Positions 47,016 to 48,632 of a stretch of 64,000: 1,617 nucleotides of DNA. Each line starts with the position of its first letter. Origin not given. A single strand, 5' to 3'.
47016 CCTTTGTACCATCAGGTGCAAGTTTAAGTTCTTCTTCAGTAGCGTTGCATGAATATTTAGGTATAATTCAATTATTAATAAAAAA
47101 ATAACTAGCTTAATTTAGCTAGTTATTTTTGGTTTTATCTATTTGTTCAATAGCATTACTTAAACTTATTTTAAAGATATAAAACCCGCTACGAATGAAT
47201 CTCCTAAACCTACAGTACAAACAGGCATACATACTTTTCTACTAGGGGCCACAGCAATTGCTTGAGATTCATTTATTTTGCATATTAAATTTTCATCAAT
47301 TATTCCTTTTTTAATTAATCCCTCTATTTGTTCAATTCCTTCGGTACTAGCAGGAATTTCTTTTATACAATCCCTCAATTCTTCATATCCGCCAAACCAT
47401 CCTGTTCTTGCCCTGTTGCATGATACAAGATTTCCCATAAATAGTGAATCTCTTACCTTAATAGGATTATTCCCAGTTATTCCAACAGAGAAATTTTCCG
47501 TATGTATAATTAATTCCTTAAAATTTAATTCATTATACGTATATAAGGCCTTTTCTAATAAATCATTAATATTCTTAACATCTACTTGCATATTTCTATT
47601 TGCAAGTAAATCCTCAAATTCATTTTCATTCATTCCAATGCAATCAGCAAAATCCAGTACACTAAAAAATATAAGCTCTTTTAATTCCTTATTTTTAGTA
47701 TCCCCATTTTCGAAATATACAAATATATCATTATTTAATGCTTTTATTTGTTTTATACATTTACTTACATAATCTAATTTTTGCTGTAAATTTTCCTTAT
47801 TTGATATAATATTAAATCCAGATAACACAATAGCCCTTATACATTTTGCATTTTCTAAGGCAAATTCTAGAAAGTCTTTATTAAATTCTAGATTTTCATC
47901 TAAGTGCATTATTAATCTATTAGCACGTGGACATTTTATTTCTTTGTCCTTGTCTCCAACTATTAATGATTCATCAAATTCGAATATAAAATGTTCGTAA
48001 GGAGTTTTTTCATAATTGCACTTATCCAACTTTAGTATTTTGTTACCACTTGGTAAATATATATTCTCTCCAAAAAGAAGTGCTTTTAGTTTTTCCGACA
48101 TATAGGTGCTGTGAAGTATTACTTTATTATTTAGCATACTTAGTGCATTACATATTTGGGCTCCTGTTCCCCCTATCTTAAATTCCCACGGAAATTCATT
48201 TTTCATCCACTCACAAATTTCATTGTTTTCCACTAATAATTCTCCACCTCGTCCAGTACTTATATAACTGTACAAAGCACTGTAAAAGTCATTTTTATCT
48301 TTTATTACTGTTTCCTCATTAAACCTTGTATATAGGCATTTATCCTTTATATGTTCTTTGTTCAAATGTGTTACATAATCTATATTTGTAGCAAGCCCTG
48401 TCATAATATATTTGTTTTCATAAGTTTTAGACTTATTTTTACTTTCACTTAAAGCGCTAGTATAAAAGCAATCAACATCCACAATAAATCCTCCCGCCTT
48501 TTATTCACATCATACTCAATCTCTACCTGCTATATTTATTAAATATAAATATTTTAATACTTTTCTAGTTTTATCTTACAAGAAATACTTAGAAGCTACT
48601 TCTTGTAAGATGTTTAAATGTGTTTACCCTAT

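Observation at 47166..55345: sorD-sorE catabolic cluster with ABC import and an ADP-dependent kinase instead of a PTS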

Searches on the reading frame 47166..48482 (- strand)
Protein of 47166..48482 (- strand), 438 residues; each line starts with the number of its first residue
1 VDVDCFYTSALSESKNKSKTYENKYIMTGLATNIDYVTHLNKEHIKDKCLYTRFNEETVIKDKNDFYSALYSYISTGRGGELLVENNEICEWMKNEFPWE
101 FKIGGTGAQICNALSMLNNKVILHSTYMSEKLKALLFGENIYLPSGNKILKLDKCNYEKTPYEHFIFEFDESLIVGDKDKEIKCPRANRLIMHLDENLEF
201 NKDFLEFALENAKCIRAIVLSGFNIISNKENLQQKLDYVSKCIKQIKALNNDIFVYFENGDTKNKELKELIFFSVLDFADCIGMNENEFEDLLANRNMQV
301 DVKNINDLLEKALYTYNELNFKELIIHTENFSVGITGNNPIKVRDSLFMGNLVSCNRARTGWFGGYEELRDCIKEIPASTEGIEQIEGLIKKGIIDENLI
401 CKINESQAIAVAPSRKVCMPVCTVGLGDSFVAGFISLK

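Call 3: search_protein_families(library=pfam, proteins=[window:47166-48482:-])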
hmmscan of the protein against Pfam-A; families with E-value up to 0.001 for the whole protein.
window:47166-48482:- (438 aa): 1 family
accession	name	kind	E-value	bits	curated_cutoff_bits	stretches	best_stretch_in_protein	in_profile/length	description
PF04587.20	ADP_PFK_GK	-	3.4e-47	161.5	27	1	26-432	3-425/430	ADP-specific Phosphofructokinase/Glucokinase conserved region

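Call 4: search_protein_families(library=ncbifam, proteins=[window:47166-48482:-])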
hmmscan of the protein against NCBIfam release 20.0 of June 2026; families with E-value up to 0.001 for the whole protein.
window:47166-48482:- (438 aa): 3 families
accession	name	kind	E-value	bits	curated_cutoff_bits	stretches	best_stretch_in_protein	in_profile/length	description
NF010642.0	PRK14039.1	equivalog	2.2e-48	165.3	387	1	46-433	31-441/453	ADP-dependent glucokinase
TIGR02045.1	P_fruct_ADP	equivalog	8.5e-32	110.4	408.1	1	27-433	3-434/446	ADP-specific phosphofructokinase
NF010641.0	PRK14038.1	equivalog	8.6e-28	97.2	554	1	4-431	4-442/454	ADP-specific glucokinase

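Call 7: find_homologous_proteins(query=window:47166-48482:-)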
Query window:47166-48482:- (438 aa): 8 proteins with E <= 0.001 among 4348 candidates.
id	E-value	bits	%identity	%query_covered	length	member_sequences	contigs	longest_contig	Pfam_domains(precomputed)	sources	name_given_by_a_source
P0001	9.1e-293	988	100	100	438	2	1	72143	PF04587.21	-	-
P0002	2.4e-257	872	87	100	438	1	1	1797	PF04587.21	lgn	-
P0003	1.1e-73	267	35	100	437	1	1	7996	PF04587.21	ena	-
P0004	7.7e-65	237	33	100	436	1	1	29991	PF04587.21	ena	-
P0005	2.1e-14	71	25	94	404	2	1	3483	PF04587.21,PF00294.30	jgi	jgi:ADP-dependent phosphofructokinase/glucokinase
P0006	1.2e-13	69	25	94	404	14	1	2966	PF04587.21,PF00294.30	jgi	jgi:hypothetical protein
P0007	1.2e-4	39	25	83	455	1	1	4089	PF04587.21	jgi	jgi:ADP-dependent phosphofructokinase/glucokinase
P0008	3.3e-4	38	29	26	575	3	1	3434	-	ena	-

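Call 8: search_solved_structures(query=window:47166-48482:-, max_evalue=0.001, show_alignments=1)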
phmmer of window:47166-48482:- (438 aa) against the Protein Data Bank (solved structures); distinct sequences matched with E-value up to 0.001: 13.
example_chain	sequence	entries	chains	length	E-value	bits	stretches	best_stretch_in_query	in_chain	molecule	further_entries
5k27_A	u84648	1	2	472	1.1e-24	90.2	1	32-434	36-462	ancMT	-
5kkg_A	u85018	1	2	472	6.1e-24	87.7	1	32-434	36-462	ancMT E72A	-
6c8z_A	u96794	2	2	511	6.1e-23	84.4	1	23-436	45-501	ADP-dependent phosphofructokinase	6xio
1u2x_A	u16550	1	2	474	3.7e-22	81.9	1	25-434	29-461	ADP-specific phosphofructokinase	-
4b8r_A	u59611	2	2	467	1.3e-21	80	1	24-432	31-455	ADP-DEPENDENT GLUCOKINASE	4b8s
1ua4_A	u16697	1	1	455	2.1e-21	79.4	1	22-432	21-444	ADP-dependent glucokinase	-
3drw_A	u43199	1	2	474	2.3e-21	79.2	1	58-434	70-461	ADP-specific phosphofructokinase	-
1gc5_A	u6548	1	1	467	4.5e-21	78.3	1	27-432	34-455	ADP-DEPENDENT GLUCOKINASE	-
5o0i_A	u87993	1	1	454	1.4e-18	70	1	24-432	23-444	ADP-dependent glucokinase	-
5o0j_A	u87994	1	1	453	1.4e-18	70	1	24-432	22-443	ADP-dependent glucokinase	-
1l2l_A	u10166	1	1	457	1.5e-18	70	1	24-432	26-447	ADP-dependent Glucokinase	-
5od2_A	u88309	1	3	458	2.1e-17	66.2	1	17-433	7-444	Bifunctional ADP-specific glucokinase/phosphofructokinase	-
5o5x_A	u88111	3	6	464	4.1e-12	48.8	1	27-293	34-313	ADP-dependent glucokinase,ADP-dependent glucokinase,ADP-dependent glucokinase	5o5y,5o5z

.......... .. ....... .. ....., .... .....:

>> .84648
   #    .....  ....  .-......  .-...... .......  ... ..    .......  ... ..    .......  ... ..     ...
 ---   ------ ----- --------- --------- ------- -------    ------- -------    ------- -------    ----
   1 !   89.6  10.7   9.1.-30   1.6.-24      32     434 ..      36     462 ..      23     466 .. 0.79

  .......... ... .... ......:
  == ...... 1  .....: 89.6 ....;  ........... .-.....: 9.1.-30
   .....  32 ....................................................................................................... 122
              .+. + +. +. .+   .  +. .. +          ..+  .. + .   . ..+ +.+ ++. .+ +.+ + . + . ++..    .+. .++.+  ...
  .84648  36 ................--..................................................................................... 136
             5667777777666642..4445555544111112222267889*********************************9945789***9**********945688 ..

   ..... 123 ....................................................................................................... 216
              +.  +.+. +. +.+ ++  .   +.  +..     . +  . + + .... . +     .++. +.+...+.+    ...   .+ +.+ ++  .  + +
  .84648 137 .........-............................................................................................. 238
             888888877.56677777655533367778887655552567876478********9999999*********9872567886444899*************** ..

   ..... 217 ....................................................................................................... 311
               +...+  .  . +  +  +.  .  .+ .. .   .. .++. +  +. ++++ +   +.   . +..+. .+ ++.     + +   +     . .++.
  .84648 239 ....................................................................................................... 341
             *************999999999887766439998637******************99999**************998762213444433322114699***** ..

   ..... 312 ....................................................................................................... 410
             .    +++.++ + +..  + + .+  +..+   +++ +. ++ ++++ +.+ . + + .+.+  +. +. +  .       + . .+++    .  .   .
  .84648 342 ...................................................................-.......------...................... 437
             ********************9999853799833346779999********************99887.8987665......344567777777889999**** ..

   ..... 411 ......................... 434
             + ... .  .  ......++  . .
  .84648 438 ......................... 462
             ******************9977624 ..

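Call 10: find_encoding_contigs(protein=P0004, flank=10000, max_places=3)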
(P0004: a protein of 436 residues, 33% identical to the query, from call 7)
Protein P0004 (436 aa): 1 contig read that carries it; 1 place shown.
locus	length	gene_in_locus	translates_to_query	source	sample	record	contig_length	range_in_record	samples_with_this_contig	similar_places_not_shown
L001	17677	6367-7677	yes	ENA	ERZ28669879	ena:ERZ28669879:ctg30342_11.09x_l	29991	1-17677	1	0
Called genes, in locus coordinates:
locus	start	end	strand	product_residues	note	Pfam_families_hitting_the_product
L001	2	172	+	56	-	?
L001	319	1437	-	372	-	PF01168:Ala_racemase_N, PF14031:D-ser_dehydrat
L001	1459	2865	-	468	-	PF03553:Na_H_antiporter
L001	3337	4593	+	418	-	PF01547:SBP_bac_1, PF13416:SBP_bac_8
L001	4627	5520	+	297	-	PF00528:BPD_transp_1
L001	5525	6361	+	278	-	PF00528:BPD_transp_1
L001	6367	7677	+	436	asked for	PF04587:ADP_PFK_GK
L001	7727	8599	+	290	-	PF01116:F_bP_aldolase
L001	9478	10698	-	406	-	PF01113:DapB_N, PF05173:DapB_C, PF01842:ACT (faint), PF13840:ACT_7, PF22468:ACT_9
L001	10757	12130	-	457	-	PF01171:ATP_bind_3, PF11734:TilS_C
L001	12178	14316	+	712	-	PF09371:Tex_N, PF22706:Tex_central_region, PF16921:Tex_YqgF, PF14639:YqgF (weak), PF14635:HHH_7, PF12836:HHH_3, PF17674:HHH_9, PF00575:S1, +1 more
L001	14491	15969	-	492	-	PF02952:Fucose_iso_C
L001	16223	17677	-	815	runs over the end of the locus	-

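Call 11: find_encoding_contigs(protein=P0003, flank=10000, max_places=3)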
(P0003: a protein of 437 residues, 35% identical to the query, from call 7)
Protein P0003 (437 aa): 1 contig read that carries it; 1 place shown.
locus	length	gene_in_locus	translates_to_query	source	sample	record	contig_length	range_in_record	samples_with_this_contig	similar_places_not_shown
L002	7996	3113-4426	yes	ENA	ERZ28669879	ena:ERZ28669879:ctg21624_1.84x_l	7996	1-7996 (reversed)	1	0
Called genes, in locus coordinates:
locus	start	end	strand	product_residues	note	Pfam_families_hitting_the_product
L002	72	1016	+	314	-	PF01547:SBP_bac_1, PF13416:SBP_bac_8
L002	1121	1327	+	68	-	-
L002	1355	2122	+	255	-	PF00528:BPD_transp_1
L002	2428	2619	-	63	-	-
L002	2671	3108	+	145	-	PF00528:BPD_transp_1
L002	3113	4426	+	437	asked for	PF04587:ADP_PFK_GK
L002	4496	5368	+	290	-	PF01116:F_bP_aldolase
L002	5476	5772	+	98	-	PF00245:Alk_phosphatase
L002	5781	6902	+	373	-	PF00245:Alk_phosphatase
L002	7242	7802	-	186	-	PF00534:Glycos_transf_1, PF13692:Glyco_trans_1_4, PF20706:GT4-conflict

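Call 21: search_protein_representatives(protein=window:47166-48482:-)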
Query: 438 residues. Proteins with E-value up to 0.001 (for the whole library): 470; up to 1e-10: 246; up to 1e-30: 22. The best 150 are listed.
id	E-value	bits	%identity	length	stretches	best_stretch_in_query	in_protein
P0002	7.6e-258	871.6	87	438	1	1-438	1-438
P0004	2.5e-65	237.3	34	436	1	3-437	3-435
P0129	4.2e-51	190.4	35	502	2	59-383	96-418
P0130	2.0e-48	181.6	30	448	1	6-437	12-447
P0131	1.6e-43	165.4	28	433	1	24-434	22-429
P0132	7.7e-41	156.6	29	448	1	38-436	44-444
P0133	1.9e-39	152.0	28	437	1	26-434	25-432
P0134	3.6e-39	151.1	29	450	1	28-434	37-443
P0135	2.0e-37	145.4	29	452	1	22-433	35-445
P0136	6.2e-37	143.8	29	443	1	22-434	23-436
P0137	1.1e-36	142.9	28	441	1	30-434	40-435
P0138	2.4e-36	141.8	30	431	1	7-435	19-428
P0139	2.7e-36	141.7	26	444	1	46-434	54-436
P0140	8.3e-36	140.1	27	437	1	24-434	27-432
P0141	8.3e-36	140.1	28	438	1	23-434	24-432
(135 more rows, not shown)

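Call 32: search_solved_structures(query=window:47166-48482:-, max_evalue=1e-15, show_alignments=5)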
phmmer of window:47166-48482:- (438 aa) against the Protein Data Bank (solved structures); distinct sequences matched with E-value up to 1e-15: 12.
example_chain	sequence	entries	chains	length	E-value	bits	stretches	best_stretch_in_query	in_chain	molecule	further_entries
5k27_A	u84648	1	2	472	1.1e-24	90.2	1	32-434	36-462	ancMT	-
5kkg_A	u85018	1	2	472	6.1e-24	87.7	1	32-434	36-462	ancMT E72A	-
6c8z_A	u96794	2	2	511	6.1e-23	84.4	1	23-436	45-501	ADP-dependent phosphofructokinase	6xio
1u2x_A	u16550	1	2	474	3.7e-22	81.9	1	25-434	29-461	ADP-specific phosphofructokinase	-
4b8r_A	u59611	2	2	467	1.3e-21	80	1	24-432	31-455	ADP-DEPENDENT GLUCOKINASE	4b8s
1ua4_A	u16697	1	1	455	2.1e-21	79.4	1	22-432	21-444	ADP-dependent glucokinase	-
3drw_A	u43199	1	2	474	2.3e-21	79.2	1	58-434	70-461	ADP-specific phosphofructokinase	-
1gc5_A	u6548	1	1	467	4.5e-21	78.3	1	27-432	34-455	ADP-DEPENDENT GLUCOKINASE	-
5o0i_A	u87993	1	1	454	1.4e-18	70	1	24-432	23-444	ADP-dependent glucokinase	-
5o0j_A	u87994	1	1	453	1.4e-18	70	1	24-432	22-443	ADP-dependent glucokinase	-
1l2l_A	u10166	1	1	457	1.5e-18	70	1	24-432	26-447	ADP-dependent Glucokinase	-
5od2_A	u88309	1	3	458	2.1e-17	66.2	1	17-433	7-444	Bifunctional ADP-specific glucokinase/phosphofructokinase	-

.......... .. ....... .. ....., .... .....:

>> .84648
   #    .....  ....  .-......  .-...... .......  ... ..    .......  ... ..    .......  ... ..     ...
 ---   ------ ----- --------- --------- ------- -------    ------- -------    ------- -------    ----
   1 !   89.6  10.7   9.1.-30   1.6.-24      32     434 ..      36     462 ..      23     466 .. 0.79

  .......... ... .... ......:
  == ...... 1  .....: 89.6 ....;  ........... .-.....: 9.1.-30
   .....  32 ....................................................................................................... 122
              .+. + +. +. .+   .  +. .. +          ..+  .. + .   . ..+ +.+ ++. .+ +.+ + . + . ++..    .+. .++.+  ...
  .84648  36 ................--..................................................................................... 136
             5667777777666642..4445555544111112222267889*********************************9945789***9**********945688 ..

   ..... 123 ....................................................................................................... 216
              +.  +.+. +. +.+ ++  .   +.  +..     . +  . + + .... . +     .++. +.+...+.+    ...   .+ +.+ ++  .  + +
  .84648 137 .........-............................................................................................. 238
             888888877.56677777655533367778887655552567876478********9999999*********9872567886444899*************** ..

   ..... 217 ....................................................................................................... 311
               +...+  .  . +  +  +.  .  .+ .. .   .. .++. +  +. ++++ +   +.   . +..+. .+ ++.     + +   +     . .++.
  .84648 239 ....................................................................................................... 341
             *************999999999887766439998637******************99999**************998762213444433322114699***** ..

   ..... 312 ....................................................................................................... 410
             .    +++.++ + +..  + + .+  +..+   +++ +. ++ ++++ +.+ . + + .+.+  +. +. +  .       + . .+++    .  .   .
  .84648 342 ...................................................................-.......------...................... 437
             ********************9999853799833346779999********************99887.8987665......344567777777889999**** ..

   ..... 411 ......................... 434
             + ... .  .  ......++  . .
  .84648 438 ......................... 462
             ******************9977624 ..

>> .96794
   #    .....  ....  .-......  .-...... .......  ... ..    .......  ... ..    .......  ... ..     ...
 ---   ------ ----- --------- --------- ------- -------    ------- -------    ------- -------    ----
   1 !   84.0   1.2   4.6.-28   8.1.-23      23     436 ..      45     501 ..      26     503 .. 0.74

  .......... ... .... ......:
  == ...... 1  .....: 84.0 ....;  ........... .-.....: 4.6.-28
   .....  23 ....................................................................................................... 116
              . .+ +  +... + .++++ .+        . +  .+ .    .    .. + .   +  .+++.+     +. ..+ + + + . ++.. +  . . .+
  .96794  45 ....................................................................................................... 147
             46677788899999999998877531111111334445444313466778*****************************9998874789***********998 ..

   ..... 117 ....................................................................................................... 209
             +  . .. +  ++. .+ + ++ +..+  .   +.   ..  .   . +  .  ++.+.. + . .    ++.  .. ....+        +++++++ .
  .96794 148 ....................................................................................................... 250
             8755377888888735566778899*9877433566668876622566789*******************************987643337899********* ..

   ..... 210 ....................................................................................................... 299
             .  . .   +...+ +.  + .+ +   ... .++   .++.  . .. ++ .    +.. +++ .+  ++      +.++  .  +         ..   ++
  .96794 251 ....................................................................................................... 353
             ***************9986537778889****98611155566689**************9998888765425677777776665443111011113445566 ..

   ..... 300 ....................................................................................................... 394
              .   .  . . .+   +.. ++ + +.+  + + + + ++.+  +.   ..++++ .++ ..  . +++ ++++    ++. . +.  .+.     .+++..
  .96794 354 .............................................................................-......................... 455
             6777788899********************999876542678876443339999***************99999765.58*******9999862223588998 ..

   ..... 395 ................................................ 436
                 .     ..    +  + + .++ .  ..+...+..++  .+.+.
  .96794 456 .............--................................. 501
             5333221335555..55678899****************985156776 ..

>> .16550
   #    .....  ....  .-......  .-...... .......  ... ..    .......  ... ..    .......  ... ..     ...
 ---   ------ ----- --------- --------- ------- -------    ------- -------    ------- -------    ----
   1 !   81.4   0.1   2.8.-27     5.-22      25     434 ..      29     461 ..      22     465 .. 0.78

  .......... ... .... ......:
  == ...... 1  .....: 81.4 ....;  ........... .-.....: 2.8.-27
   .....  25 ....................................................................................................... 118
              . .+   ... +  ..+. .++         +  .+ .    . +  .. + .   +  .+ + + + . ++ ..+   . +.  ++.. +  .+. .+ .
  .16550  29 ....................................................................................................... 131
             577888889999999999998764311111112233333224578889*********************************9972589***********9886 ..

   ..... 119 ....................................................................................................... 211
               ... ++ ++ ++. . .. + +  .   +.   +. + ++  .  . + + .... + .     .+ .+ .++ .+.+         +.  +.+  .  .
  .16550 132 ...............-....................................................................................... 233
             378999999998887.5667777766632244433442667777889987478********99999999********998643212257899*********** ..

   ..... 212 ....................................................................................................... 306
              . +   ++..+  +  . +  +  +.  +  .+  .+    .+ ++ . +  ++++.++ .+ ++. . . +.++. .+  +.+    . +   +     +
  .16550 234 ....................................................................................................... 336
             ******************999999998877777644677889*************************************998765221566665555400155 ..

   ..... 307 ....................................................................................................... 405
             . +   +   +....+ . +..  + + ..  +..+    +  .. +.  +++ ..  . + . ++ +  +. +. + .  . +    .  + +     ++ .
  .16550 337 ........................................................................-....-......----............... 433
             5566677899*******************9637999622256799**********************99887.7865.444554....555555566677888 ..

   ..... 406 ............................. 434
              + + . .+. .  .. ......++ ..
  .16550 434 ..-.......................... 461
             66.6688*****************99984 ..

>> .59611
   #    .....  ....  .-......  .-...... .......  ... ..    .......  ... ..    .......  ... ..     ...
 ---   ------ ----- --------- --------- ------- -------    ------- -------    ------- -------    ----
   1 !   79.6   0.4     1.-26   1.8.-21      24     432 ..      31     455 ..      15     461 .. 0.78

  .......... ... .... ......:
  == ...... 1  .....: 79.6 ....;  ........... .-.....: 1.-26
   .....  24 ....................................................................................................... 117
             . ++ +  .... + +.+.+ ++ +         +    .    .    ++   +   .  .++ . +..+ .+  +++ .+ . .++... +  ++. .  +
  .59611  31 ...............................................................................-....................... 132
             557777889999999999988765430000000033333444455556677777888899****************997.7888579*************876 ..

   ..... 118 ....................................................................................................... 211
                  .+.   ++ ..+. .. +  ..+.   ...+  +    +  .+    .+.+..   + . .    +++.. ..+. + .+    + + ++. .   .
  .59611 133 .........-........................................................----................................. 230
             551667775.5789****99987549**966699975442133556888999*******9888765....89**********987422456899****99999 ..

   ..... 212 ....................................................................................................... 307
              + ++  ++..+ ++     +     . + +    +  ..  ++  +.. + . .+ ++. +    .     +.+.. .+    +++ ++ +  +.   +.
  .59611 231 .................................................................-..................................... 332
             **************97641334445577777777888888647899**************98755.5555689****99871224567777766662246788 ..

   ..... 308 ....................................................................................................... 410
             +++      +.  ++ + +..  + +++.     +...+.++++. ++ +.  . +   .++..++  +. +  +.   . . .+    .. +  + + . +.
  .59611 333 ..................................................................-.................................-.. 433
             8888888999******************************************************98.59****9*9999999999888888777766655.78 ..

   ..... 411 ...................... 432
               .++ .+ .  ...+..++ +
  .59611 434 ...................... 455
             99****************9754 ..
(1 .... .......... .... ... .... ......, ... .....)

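Call 38: find_related_loci(query=window:47166-48482:-, collection=genome_contigs, flank=10000)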
Query window:47166-48482:- (438 aa) in genome_contigs; peptide patterns used: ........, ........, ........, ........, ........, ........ (x = any residue, [..] = any of these).
91 stretches matched a pattern, but none encodes a relative of the query by tblastn (E <= 1e-3).

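Call 44: find_related_loci(query=A2, collection=genome_contigs, flank=10000)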
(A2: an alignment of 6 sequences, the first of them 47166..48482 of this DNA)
Query A2 (438 aa) in genome_contigs; peptide patterns used: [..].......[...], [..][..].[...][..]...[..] (x = any residue, [..] = any of these).
114 stretches matched a pattern; 5 encode a relative of the query (tblastn E <= 1e-3); 5 distinct loci.
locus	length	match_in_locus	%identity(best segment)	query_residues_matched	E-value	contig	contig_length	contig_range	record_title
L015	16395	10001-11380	29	15-437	2e-60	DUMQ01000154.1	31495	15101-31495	MAG TPA_asm: Bacillota bacterium isolate AS04akNAM_80 65063_AS04, whole genome shotgun sequence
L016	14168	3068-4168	28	59-433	4e-37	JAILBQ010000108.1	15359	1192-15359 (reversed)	MAG: Lachnospiraceae bacterium isolate RUI563 k141_16376085_flag=0_multi=8.0000_len=15359, whole genome shotgun sequence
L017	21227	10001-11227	25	9-435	5e-32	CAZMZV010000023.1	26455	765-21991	MAG TPA_asm: uncultured Methanotrichaceae archaeon isolate binchicken_co193_82 genome assembly, contig: NODE_887_length_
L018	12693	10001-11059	25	68-435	6e-29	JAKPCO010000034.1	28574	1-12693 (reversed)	MAG: Methanobacteriota archaeon isolate JPMR_maxbin.022_sub k141_147132, whole genome shotgun sequence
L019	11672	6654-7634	24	101-437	2e-10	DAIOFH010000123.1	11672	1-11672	MAG TPA_asm: Planctomycetota bacterium isolate CTOTU14820 NODE_1104_length_11672_cov_14.406473, whole genome shotgun seq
